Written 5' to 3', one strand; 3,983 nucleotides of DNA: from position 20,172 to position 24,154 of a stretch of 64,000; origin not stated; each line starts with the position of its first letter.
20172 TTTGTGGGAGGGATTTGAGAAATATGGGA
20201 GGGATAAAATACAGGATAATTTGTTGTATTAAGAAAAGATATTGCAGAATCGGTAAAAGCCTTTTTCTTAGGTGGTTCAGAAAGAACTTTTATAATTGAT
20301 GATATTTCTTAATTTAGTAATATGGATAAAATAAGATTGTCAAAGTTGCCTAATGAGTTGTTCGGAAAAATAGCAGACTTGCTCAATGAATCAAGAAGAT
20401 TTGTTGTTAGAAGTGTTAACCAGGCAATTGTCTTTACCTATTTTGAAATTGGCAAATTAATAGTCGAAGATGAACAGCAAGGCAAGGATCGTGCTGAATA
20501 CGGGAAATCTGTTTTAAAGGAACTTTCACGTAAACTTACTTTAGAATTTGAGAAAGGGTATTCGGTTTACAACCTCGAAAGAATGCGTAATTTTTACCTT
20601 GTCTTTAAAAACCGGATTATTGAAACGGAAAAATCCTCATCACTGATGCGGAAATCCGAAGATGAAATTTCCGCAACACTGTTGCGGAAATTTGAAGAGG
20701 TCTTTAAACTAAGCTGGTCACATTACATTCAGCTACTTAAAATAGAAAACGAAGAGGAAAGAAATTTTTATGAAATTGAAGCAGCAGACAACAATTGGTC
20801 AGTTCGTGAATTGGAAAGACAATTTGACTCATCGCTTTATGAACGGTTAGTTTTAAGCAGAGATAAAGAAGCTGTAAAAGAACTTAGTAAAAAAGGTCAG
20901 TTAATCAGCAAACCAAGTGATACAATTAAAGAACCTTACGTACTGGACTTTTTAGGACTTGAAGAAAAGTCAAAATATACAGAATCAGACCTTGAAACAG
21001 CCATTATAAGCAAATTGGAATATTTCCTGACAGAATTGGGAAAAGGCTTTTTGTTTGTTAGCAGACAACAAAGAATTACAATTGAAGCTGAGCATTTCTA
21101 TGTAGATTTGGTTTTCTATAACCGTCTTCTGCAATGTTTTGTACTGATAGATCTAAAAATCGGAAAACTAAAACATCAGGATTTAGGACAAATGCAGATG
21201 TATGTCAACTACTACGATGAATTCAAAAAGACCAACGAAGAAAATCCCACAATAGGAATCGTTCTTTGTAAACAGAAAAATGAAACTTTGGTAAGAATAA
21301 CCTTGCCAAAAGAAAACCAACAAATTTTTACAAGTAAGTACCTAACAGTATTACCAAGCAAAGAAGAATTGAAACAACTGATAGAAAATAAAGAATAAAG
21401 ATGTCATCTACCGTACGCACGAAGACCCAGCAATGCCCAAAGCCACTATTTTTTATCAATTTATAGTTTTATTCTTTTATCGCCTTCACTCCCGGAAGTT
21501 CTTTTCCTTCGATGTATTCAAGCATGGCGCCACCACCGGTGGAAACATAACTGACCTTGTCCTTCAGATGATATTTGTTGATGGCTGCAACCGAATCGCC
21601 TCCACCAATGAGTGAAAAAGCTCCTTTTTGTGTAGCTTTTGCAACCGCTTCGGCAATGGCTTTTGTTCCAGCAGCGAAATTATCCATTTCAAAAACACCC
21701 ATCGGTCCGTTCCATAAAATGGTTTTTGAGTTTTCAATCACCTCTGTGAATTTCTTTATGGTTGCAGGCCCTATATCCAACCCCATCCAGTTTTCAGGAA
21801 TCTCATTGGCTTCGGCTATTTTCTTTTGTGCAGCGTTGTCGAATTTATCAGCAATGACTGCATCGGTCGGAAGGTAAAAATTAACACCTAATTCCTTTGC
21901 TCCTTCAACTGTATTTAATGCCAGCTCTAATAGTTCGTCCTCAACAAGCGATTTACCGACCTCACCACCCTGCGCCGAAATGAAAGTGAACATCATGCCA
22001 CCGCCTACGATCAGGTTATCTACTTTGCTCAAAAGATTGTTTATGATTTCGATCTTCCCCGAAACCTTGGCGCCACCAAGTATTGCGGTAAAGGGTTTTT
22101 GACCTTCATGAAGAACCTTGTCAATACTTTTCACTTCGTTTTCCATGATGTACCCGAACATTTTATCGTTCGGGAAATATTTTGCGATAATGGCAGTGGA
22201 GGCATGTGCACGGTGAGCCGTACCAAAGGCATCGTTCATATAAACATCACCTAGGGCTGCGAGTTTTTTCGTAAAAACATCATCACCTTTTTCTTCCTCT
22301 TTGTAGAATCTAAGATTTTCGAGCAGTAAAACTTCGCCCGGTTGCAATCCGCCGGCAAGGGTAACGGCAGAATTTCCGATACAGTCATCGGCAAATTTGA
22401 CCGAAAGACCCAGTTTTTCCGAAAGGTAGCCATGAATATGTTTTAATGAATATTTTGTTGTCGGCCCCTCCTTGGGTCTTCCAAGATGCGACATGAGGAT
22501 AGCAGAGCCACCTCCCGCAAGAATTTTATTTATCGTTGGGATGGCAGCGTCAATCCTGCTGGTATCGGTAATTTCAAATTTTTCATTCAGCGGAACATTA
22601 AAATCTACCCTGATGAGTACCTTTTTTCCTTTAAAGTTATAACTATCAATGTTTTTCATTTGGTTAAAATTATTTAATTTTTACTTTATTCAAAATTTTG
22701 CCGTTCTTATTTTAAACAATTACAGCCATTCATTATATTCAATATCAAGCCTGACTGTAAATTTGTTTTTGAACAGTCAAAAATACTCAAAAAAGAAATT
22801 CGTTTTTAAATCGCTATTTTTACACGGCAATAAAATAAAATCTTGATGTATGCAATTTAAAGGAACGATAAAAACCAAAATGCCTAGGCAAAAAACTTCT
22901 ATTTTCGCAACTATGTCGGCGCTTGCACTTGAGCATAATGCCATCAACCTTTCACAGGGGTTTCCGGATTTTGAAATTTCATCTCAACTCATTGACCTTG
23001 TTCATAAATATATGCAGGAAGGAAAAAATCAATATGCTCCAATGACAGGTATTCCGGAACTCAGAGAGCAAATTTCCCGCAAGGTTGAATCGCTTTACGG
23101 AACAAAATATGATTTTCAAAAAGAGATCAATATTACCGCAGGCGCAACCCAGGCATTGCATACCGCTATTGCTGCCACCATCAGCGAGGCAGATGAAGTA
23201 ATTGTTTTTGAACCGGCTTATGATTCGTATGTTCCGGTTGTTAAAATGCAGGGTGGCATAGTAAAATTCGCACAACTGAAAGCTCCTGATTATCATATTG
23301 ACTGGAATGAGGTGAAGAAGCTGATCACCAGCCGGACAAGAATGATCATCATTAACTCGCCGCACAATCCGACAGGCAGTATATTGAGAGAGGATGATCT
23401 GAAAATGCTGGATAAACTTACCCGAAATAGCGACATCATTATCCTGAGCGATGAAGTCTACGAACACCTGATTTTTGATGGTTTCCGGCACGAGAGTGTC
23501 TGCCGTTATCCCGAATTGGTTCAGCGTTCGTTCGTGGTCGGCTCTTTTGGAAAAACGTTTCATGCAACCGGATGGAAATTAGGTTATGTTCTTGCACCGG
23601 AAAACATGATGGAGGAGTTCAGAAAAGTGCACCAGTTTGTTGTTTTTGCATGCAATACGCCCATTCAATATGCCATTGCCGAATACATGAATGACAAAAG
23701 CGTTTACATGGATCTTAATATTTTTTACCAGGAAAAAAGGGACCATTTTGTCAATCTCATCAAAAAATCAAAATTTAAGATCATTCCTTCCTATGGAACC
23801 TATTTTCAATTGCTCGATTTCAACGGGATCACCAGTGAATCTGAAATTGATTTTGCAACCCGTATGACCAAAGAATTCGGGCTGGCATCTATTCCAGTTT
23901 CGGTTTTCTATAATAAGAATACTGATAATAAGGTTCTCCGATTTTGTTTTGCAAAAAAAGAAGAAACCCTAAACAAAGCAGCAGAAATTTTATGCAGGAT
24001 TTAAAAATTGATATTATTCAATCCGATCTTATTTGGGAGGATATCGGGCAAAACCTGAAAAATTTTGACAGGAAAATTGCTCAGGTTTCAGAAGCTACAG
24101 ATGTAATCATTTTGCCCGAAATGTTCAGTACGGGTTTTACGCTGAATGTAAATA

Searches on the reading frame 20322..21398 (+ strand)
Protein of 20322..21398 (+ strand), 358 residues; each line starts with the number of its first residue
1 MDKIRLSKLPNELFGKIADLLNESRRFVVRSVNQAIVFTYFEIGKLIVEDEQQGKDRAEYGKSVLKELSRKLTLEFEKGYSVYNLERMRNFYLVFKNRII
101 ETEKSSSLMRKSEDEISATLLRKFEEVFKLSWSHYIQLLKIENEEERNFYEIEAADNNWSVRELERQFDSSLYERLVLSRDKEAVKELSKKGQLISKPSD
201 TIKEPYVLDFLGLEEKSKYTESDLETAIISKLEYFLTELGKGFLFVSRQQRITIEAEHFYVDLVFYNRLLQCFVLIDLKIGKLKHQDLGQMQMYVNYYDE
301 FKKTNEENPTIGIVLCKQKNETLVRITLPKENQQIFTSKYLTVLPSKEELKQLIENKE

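Call 85: search_protein_families(library=pfam, proteins=[window:20322-21398:+], max_evalue=0.001)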
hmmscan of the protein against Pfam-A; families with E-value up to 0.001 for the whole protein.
window:20322-21398:+ (358 aa): 2 families
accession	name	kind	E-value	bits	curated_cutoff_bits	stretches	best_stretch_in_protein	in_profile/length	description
PF06250.17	YhcG_C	-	8.2e-57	191.9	32.5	1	200-352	2-154/157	YhcG PDDEXK nuclease domain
PF17761.7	DUF1016_N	-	4.6e-41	140.6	32.8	1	17-175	2-137/137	DUF1016 N-terminal domain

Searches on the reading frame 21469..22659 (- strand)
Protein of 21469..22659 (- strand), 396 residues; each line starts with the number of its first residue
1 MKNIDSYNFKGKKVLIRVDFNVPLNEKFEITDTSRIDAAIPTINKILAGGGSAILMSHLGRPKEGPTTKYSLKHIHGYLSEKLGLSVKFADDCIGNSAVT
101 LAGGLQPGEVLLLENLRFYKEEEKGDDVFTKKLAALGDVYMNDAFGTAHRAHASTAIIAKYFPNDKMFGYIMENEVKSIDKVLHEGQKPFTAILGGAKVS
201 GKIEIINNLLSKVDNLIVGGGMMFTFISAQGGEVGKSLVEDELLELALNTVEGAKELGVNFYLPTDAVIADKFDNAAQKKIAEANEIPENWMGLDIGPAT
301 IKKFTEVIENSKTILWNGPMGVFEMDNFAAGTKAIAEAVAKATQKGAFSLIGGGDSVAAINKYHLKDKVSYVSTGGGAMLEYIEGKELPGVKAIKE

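Call 101: search_protein_families(library=pfam, proteins=[window:21469-22659:-], max_evalue=0.0001)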
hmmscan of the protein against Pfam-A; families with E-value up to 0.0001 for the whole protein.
window:21469-22659:- (396 aa): 1 family
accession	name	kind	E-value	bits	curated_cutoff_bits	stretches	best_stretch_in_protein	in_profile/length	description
PF00162.24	PGK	-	5.3e-158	526.4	27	1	4-386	1-379/379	Phosphoglycerate kinase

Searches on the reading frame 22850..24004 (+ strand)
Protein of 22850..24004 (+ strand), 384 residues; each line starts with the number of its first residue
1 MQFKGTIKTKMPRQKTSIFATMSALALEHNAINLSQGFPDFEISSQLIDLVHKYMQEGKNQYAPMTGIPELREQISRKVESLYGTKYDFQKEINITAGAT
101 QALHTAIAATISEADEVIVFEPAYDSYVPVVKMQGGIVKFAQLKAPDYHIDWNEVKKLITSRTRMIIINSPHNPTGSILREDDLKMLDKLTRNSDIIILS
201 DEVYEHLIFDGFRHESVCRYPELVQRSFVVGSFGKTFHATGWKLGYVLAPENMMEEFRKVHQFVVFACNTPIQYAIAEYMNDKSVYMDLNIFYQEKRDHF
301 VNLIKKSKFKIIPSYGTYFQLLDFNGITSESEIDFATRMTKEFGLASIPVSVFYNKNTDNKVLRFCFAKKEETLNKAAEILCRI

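Call 85: search_protein_families(library=pfam, proteins=[window:22850-24004:+], max_evalue=0.001)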
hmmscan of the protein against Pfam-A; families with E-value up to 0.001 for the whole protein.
window:22850-24004:+ (384 aa): 4 families
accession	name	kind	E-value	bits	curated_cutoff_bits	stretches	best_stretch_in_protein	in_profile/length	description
PF00155.27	Aminotran_1_2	-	1.2e-57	196.1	19.7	1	31-380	3-360/361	Aminotransferase class I and II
PF01041.23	DegT_DnrJ_EryC1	-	6.9e-08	32.5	19.8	1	96-201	45-145/360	DegT/DnrJ/EryC1/StrS aminotransferase family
PF00266.25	Aminotran_5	-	3.9e-07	29.8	21.5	1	68-202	41-176/371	Aminotransferase class-V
PF01053.26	Cys_Met_Meta_PP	-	0.00012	21.2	27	1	95-203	72-175/381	Cys/Met metabolism PLP-dependent enzyme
